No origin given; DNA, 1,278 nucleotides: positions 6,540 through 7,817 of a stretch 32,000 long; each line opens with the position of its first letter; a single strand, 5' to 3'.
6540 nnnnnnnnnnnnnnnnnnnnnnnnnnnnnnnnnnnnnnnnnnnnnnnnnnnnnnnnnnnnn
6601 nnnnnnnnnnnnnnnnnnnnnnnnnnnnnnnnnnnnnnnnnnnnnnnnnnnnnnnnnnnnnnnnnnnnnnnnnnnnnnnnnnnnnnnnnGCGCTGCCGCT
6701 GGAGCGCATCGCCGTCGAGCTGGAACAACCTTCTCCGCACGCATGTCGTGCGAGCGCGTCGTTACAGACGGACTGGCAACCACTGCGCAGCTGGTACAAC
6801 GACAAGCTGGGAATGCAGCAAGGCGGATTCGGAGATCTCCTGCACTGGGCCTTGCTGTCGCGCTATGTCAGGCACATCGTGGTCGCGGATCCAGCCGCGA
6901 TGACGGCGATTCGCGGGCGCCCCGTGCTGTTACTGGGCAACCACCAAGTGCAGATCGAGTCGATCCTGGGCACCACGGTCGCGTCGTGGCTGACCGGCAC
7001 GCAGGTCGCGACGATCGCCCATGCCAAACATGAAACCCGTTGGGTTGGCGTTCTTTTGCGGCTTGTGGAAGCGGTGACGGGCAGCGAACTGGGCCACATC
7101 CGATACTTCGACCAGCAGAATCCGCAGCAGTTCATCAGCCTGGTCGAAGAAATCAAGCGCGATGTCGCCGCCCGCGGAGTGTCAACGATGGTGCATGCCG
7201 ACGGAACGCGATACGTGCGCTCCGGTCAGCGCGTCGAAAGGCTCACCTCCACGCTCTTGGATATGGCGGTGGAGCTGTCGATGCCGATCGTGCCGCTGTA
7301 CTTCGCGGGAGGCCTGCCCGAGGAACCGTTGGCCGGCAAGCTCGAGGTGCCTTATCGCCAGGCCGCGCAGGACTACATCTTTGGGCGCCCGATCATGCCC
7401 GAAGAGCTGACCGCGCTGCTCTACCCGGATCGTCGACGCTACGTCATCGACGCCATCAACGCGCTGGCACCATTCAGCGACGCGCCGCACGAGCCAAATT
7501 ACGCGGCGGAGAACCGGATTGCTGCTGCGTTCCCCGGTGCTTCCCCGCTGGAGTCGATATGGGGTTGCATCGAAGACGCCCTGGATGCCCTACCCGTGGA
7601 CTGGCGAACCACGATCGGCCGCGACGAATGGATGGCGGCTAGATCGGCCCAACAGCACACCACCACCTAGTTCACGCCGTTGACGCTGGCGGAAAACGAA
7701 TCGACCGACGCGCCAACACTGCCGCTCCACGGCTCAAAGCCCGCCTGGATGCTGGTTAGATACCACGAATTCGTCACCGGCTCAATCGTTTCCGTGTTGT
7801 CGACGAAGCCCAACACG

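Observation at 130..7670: PUFA-synthase-type (pfa-like) megasynthase subunit with a C-terminal AGPAT domain in a Mycobacterium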

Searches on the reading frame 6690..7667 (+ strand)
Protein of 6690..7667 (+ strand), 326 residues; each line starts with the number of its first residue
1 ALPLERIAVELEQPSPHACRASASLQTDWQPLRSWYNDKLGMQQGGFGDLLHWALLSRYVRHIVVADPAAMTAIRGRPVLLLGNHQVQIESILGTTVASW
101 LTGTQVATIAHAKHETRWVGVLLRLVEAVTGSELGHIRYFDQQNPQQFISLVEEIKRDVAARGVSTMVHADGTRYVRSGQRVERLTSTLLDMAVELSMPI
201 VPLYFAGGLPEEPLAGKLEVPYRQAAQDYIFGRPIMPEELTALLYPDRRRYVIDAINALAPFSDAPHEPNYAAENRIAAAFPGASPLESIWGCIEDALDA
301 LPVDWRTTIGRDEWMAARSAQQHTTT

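Call 55: search_solved_structures(query=A1, max_evalue=1, show_alignments=2)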
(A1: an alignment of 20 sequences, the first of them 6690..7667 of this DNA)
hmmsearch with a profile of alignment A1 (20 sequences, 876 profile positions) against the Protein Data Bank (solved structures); distinct sequences matched with E-value up to 1: 26.
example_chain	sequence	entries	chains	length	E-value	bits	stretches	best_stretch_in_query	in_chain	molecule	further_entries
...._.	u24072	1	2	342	1.2e-32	116.1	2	3-147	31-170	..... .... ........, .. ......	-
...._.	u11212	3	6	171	1.5e-15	59.6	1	3-144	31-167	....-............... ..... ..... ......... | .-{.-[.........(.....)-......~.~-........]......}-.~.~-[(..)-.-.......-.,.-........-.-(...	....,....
6b7j_A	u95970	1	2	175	2.2e-15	59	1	3-144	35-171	3-hydroxydecanoyl-[acyl-carrier-protein] dehydratase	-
3q62_A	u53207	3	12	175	3.5e-15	58.4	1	4-145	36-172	3-hydroxydecanoyl-[acyl-carrier-protein] dehydratase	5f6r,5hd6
4b0b_A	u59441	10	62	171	3.7e-15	58.3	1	3-141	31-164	3-HYDROXYDECANOYL-[ACYL-CARRIER-PROTEIN] DEHYDRATASE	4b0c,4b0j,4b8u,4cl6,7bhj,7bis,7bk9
4fq9_A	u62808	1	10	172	3.7e-15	58.3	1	3-141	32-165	3-hydroxydecanoyl-[acyl-carrier-protein] dehydratase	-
4b0i_A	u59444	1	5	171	3.8e-14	55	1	3-141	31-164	3-HYDROXYDECANOYL-[ACYL-CARRIER-PROTEIN] DEHYDRATASE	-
1u1z_A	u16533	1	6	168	0.0001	23.8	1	5-64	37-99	(3R)-hydroxymyristoyl-[acyl carrier protein] dehydratase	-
6obt_A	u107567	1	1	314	0.00047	21.6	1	187-371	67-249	Borrelidin polyketide synthase, type I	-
3kg9_A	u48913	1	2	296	0.0054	18.1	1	201-371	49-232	CurK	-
5tz5_A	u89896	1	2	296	0.0072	17.6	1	202-371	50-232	CurK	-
4i83_A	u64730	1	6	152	0.0082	17.5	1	7-105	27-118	3-hydroxyacyl-[acyl-carrier-protein] dehydratase FabZ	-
6ihc_A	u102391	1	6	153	0.0091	17.3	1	5-132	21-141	3-hydroxyacyl-[acyl-carrier-protein] dehydratase FabZ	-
2glv_A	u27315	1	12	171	0.013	16.8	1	5-132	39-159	(3R)-hydroxymyristoyl-acyl carrier protein dehydratase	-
5tz7_A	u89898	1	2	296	0.015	16.6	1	201-288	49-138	CurK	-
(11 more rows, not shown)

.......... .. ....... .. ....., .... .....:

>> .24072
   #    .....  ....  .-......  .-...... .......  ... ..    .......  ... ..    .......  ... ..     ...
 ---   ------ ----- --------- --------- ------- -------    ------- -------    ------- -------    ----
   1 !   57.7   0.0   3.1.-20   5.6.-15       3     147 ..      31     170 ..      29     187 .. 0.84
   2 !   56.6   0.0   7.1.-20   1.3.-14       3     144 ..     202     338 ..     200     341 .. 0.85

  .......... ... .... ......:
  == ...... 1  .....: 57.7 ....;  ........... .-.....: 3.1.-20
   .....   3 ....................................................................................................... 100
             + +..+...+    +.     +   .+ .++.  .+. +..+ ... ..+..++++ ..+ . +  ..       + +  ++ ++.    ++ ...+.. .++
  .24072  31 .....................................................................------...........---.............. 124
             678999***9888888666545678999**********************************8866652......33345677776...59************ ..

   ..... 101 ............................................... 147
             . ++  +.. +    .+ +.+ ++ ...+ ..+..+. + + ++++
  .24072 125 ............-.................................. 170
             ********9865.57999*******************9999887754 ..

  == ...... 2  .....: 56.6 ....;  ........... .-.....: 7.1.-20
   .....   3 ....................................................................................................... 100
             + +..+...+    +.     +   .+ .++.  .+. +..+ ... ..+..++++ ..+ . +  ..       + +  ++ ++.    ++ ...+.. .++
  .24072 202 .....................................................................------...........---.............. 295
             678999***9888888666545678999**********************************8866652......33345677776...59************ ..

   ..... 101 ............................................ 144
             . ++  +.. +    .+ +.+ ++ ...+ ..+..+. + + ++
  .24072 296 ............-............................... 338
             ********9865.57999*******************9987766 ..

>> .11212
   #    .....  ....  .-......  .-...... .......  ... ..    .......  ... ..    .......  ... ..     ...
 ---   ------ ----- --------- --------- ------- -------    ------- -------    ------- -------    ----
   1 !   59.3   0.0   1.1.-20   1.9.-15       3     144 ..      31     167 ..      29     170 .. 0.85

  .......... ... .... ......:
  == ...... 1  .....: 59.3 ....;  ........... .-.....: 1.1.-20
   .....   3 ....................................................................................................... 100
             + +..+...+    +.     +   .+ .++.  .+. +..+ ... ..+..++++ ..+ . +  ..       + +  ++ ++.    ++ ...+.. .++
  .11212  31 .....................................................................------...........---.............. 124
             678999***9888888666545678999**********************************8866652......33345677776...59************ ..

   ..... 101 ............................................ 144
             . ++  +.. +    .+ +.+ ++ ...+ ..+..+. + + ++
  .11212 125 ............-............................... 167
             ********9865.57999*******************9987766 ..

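Call 58: predict_structure(alignment_id=A1)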
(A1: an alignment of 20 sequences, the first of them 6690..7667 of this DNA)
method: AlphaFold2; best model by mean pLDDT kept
length: 326 residues; sequences in the alignment: 20
mean_pLDDT: 80.0   pTM: 0.81
mean pLDDT of the five models: 80.0, 76.8, 73.7, 72.5, 69.4
residues with pLDDT >= 90: 89; 70-90: 176; 50-70: 41; < 50: 20
segments of 3 or more residues with pLDDT < 50: 172-182, 321-326
pLDDT, mean of each block of 10 residues (from residue 1): 55 78 74 87 85 90 91 95 82 89 90 77 74 69 79 93 89 40 70 95 85 72 85 95 87 89 69 84 71 88 85 74 40
secondary structure, 60 per line:
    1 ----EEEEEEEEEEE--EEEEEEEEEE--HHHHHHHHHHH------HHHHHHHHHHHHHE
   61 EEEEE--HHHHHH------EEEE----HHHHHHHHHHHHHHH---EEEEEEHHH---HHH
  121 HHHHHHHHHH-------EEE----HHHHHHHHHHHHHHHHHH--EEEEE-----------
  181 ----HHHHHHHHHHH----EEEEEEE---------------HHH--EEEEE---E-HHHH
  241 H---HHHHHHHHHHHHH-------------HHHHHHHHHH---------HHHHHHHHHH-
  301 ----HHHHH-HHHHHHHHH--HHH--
elements in order: E5-15 E18-27 H30-40 H47-59 E60-65 H68-73 E80-83 H88-102 E106-111 H118-130 E138-140 H145-162 E165-169 H185-195 E200-206 E227-231 H237-241 H245-257 H271-280 H290-299 H305-309 H311-319

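Call 62: fold_search(model_id=the predicted structure, library=pdb)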
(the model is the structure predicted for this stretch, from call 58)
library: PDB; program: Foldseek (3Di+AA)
matches with E <= 10: 721; with E <= 0.001: 0
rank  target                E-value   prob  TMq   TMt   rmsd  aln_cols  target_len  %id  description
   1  1k30                  2.7e-03  1.00  0.37  0.34   6.9       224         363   12  Crystal Structure Analysis of Squash (Cucurbita moschata) glycerol-3-phosphate (1)-acyltransferase (released 2001-10-31)
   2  5kn7                  3.6e-03  0.98  0.38  0.39  16.1       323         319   12  Lipid A secondary acyltransferase LpxM from Acinetobacter baumannii (released 2016-09-28)
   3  2qm7_A                2.8e-02  0.23  0.21  0.22  21.2       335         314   17  MeaB, A Bacterial Homolog of MMAA, Bound to GDP (released 2007-08-28)
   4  9jp8_A                5.6e-02  0.35  0.23  0.22  17.2       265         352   12  NADP-dependent oxidoreductase (released 2025-06-18)
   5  3hr8                  7.0e-02  0.41  0.24  0.23  12.5       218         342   14  Crystal Structure of Thermotoga maritima RecA (released 2010-06-09)
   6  6yxx_EB               7.0e-02  0.10  0.14  0.09  19.5       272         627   14  State A of the Trypanosoma brucei mitoribosomal large subunit assembly intermediate (released 2020-10-14)
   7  3ty3_B                9.4e-02  0.14  0.16  0.15  23.1       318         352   10  Crystal structure of homoisocitrate dehydrogenase from Schizosaccharomyces pombe bound to glycyl-glycyl-glycine (released 2011-11-09)
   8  1vj0_D                9.9e-02  0.25  0.22  0.20  16.1       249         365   12  Crystal structure of Alcohol dehydrogenase (TM0436) from Thermotoga maritima at 2.00 A resolution (released 2004-03-02)
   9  4jyc_D                9.9e-02  0.14  0.22  0.23  21.3       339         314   17  MeaB, A Bacterial Homolog of MMAA, in its Apo form (released 2013-07-24)
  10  8ap9_G                9.9e-02  0.12  0.17  0.20  19.4       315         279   10  rotor of the Trypanosoma brucei mitochondrial ATP synthase dimer (released 2022-10-26)
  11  3pvs_D                1.2e-01  0.06  0.15  0.12  22.3       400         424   11  Structure and biochemical activities of Escherichia coli MgsA (released 2011-02-02)
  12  1vj0_A                1.2e-01  0.13  0.19  0.17  16.5       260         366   11  Crystal structure of Alcohol dehydrogenase (TM0436) from Thermotoga maritima at 2.00 A resolution (released 2004-03-02)
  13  3wzx                  1.5e-01  0.12  0.16  0.15  22.3       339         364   10  S266A mutant 3-isopropylmalate dehydrogenase from Shewanella oneidensis MR-1 at 0.1MPa - complex with IPM and Mg (released 2015-10-14)
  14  4lc1_A                1.6e-01  0.13  0.22  0.22  21.6       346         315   14  MeaB, A Bacterial Homolog of MMAA, Bound to GDP and crystallized in the presence of GDP and [AlF4]- (released 2013-09-25)
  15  3ty4_A                1.7e-01  0.11  0.16  0.15  23.5       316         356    9  Crystal structure of homoisocitrate dehydrogenase from Schizosaccharomyces pombe (released 2011-11-09)
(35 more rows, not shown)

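Call 66: search_protein_families(library=pfam, alignment_id=A1, max_evalue=0.01)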
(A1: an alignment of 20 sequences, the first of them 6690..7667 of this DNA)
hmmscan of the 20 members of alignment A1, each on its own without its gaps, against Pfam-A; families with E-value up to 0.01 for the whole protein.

A. member 1, window:6690-7667:+ (326 aa): 1 family
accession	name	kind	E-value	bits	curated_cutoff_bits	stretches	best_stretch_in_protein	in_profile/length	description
PF01553.26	Acyltransferase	-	4.8e-05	23.6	23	1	75-205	12-131/132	Acyltransferase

B. families by the number of members that match (of 20 scanned): 5 families
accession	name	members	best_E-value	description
PF01553.26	Acyltransferase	13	4.8e-05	Acyltransferase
PF07977.19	FabA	10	3.7e-59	FabA-like domain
PF21089.3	PKS_DH_N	9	3.8e-06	Polyketide synthase dehydratase domain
PF04168.17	Alpha-E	3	0.0059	A predicted alpha-helical domain with a conserved ER motif.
PF14765.12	PS-DH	1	0.0043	Polyketide synthase dehydratase N-terminal domain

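Call 74: find_homologous_proteins(query=window:6690-7667:+, max_evalue=0.00001)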
Query window:6690-7667:+ (326 aa): 19 proteins with E <= 0.00001 among 8000 candidates.
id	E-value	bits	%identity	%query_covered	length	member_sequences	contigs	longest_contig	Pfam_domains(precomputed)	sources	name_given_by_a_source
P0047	1.1e-197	674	91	100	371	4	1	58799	-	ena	-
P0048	1.6e-172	591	80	100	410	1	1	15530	-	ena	-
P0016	1.3e-168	578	79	100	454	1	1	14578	-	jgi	jgi:hypothetical protein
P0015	5.7e-168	576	79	100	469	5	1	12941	-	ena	-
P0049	6.3e-167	573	77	100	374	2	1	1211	-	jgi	jgi:hypothetical protein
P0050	2.8e-164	564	78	100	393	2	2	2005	-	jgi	-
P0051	6.2e-146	504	75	89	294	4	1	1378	PF01553.27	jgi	jgi:1-acyl-sn-glycerol-3-phosphate acyltransferase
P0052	1.9e-137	476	76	85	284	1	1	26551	-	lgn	-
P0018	5.2e-123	429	76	82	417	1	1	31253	-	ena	-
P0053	3.8e-122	426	79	74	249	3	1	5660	-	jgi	jgi:hypothetical protein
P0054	1.6e-121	424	70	83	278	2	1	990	-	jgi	jgi:hypothetical protein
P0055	3.7e-121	423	78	74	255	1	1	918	-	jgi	jgi:hypothetical protein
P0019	6.3e-119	415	88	65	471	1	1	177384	-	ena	-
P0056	6.0e-117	409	79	73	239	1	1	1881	-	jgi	jgi:hypothetical protein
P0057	5.2e-105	369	76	66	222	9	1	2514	-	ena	-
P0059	3.7e-41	160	40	75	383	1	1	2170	PF01553.27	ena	-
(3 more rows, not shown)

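Call 76: search_protein_representatives(protein=window:6690-7667:+)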
Query: 326 residues. Proteins with E-value up to 0.001 (for the whole library): 571; up to 1e-10: 488; up to 1e-30: 249. The best 150 are listed.
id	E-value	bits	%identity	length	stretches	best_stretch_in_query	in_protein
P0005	1.1e-154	531.1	74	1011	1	1-320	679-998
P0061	1.6e-149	514.1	70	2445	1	1-321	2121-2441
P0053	1.2e-122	425.7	79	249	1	81-323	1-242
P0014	2.2e-110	385.5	61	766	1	2-309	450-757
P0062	4.2e-102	358.3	56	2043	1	24-318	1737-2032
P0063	1.4e-95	336.8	55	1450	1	18-316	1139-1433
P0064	3.3e-71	256.7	76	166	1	167-324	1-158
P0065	8.5e-68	245.5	49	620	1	21-270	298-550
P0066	1.2e-66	241.7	94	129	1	210-326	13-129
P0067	1.5e-66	241.4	48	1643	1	18-275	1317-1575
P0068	1.5e-63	231.6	48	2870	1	16-279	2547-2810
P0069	5.2e-62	226.5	49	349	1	32-274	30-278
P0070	7.9e-62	225.9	48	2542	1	26-279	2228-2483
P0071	7.5e-58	212.8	43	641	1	1-285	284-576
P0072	4.8e-54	200.3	42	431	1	2-270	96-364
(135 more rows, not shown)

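Call 84: find_encoding_contigs(protein=P0047, flank=10000, max_places=4)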
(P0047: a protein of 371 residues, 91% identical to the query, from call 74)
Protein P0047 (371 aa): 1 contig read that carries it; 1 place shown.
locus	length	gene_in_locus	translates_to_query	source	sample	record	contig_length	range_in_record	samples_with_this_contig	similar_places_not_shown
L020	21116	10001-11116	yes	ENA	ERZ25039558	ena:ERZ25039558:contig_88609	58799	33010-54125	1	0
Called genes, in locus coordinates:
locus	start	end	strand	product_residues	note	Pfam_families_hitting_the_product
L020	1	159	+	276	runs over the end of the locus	-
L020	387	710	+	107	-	-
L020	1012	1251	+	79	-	-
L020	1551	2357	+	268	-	-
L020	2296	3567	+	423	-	PF08659:KR, PF21089:PKS_DH_N (weak), PF14765:PS-DH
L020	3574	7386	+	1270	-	PF00109:ketoacyl-synt, PF00108:Thiolase_N (faint), PF02801:Ketoacyl-synt_C, PF16197:KAsynt_C_assoc (weak), PF00109:ketoacyl-synt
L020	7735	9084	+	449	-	PF07977:FabA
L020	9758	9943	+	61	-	-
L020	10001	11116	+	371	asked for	-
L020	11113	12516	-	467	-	PF00934:PE, PF21526:PGRS, PF01670:Glyco_hydro_12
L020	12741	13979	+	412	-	PF07690:MFS_1, PF00083:Sugar_tr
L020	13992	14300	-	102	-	PF02467:Whib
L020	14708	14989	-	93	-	PF02467:Whib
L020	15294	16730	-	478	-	PF11898:DUF3418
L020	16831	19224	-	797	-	PF00270:DEAD (weak), PF00271:Helicase_C, PF04408:WHD_HA2, PF21010:HA2_C, PF07717:OB_NTP_bind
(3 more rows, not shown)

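Call 87: search_protein_families(library=ncbifam, proteins=[window:6690-7667:+], max_evalue=0.00001)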
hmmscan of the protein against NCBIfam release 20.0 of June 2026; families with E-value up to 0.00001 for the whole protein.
window:6690-7667:+ (326 aa): 0 families
